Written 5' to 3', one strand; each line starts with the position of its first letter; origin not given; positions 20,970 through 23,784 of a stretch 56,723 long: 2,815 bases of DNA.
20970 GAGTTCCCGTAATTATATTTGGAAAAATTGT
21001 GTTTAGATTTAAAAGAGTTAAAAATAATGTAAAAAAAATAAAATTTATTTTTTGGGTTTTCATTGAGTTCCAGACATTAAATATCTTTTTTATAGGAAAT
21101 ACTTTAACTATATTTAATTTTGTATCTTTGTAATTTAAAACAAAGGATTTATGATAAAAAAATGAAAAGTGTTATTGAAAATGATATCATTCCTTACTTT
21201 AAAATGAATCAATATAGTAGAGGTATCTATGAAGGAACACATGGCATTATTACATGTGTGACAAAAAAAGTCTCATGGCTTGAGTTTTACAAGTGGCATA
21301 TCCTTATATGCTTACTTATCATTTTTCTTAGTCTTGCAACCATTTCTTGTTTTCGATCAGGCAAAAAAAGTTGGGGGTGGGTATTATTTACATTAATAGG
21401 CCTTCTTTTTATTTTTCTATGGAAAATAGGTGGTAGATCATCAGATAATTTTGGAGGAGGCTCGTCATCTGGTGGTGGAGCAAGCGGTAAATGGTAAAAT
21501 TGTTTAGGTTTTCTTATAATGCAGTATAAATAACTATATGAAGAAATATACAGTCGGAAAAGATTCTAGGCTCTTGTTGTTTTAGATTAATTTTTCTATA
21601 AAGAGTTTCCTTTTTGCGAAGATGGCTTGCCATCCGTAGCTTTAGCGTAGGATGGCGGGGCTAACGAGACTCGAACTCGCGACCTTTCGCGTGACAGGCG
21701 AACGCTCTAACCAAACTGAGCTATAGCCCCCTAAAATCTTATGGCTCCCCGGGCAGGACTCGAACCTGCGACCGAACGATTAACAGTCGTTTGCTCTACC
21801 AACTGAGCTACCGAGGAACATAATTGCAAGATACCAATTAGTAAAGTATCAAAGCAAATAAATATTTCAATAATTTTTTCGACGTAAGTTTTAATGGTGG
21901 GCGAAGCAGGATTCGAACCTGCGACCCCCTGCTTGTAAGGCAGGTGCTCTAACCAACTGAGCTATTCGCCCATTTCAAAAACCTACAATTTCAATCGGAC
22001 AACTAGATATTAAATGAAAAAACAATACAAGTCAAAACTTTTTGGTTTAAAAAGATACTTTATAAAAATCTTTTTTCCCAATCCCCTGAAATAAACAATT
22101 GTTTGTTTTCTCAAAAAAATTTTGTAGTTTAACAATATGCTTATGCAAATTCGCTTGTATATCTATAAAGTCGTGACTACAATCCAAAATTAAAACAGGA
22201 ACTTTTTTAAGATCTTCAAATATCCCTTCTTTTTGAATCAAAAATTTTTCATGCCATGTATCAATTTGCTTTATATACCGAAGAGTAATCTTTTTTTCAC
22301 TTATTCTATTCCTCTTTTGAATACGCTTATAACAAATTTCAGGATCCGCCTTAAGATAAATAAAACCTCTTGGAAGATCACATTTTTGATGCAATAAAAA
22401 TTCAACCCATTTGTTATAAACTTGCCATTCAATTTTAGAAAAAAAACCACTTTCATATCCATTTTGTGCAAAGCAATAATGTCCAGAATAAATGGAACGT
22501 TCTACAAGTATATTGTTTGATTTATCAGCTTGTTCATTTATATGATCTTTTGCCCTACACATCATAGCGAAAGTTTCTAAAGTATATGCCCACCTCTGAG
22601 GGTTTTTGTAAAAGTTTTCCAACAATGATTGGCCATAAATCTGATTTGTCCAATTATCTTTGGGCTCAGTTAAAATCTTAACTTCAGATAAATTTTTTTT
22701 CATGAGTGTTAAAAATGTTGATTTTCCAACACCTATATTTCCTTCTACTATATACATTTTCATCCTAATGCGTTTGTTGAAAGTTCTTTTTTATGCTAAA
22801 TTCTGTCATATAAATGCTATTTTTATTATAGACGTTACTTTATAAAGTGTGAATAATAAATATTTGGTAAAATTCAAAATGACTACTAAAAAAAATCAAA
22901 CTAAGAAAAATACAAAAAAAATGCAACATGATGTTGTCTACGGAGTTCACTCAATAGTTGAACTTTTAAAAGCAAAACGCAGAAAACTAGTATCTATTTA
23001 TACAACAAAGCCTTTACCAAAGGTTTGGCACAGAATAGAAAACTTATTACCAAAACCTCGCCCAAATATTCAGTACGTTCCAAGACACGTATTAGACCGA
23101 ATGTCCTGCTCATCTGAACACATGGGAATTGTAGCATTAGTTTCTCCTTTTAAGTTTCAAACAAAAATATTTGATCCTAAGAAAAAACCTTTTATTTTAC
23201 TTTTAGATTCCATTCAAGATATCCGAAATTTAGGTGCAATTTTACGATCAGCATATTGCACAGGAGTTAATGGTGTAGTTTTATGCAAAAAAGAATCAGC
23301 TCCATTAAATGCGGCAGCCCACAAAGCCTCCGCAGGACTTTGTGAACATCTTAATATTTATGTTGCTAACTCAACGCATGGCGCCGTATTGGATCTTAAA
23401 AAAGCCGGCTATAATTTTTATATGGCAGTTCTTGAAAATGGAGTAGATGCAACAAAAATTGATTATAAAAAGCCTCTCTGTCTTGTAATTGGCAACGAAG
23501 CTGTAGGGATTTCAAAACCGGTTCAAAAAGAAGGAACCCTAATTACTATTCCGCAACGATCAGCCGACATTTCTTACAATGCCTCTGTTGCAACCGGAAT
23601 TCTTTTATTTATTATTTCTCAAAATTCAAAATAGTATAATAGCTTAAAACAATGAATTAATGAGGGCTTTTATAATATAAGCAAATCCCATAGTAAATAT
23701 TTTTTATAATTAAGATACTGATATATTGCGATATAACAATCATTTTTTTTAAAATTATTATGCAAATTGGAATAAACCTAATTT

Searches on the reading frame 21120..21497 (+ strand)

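Call 3: search_protein_families(library=pfam, proteins=[window:21120-21497:+], max_evalue=1)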
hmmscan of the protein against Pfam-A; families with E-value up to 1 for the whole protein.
window:21120-21497:+ (125 aa): 3 families
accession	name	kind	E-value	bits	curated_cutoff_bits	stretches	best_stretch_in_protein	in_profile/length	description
PF04536.20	TPM_phosphatase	-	0.00011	22.6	22.1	1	6-45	85-124/125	TPM domain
PF04906.18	Tweety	-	0.019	14.1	31.8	1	44-101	189-248/431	Tweety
PF12725.13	DUF3810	-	0.17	11.7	28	1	32-100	1-69/311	Protein of unknown function (DUF3810)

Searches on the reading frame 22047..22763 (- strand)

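Call 66: search_protein_families(library=pfam, proteins=[window:22047-22763:-], max_evalue=0.001)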
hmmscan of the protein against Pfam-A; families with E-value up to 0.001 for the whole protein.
window:22047-22763:- (238 aa): 4 families
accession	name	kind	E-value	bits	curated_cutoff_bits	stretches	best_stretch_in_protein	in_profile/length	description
PF01712.25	dNK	-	8.1e-55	186.2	27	1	6-213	3-198/203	Deoxynucleoside kinase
PF02223.23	Thymidylate_kin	-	1.8e-09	38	27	1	6-160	1-148/185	Thymidylate kinase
PF13238.12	AAA_18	-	4.2e-06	27.7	29.4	1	5-158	2-118/128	AAA domain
PF13671.12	AAA_33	-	2.3e-05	25.2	27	0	126-167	93-136/143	AAA domain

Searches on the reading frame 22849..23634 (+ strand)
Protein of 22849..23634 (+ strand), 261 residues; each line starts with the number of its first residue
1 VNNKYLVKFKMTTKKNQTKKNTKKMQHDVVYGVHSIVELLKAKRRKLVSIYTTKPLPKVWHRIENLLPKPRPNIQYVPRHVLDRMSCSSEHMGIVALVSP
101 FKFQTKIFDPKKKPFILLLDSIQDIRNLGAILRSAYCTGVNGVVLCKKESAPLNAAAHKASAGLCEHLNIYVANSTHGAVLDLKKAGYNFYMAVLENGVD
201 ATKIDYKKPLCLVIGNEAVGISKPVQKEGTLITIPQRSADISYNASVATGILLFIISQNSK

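Call 66: search_protein_families(library=pfam, proteins=[window:22849-23634:+], max_evalue=0.001)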
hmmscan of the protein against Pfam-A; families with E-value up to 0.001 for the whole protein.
window:22849-23634:+ (261 aa): 2 families
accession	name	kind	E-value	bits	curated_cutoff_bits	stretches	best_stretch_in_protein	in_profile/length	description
PF00588.24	SpoU_methylase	-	6.6e-31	107.8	29.7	1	115-254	2-142/142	SpoU rRNA Methylase family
PF08032.17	SpoU_sub_bind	-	4.3e-11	43.4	22.8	1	29-103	1-75/76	RNA 2'-O ribose methyltransferase substrate binding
